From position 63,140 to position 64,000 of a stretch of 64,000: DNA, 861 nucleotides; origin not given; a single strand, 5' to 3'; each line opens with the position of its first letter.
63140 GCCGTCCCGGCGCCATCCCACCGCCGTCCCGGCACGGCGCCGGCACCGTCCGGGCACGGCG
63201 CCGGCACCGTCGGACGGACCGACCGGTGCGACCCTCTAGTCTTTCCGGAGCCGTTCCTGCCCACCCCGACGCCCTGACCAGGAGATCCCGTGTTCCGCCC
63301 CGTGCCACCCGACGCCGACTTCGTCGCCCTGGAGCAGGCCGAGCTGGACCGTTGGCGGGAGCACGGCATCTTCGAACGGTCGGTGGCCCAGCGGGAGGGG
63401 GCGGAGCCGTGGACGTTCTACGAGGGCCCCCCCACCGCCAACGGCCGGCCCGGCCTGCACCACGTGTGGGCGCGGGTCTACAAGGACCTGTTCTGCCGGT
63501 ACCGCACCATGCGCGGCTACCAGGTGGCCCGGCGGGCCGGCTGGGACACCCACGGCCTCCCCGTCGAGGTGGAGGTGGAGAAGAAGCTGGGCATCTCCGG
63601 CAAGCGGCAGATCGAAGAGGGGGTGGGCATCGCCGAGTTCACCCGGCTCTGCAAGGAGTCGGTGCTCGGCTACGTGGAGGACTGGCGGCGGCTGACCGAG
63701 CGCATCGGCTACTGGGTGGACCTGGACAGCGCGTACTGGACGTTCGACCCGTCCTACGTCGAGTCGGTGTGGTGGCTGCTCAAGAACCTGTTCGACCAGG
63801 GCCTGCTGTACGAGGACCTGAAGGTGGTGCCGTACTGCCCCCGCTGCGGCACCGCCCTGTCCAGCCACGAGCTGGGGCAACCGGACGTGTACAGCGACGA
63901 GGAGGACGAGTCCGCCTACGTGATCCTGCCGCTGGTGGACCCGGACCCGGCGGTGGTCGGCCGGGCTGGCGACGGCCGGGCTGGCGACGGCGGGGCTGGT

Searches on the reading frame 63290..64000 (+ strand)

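Call 55: search_protein_families(library=pfam, proteins=[window:63290-64000:+], max_evalue=0.00001)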
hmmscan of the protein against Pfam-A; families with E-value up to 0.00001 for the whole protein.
window:63290-64000:+ (237 aa): 2 families
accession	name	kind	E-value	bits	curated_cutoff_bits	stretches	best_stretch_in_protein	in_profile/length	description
PF00133.28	tRNA-synt_1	-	1.3e-49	169.5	22.7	1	19-200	3-183/414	tRNA synthetases class I (I, L, M and V)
PF09334.17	tRNA-synt_1g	-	2e-07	30.6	20.1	1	50-105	10-64/391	tRNA synthetases class I (M)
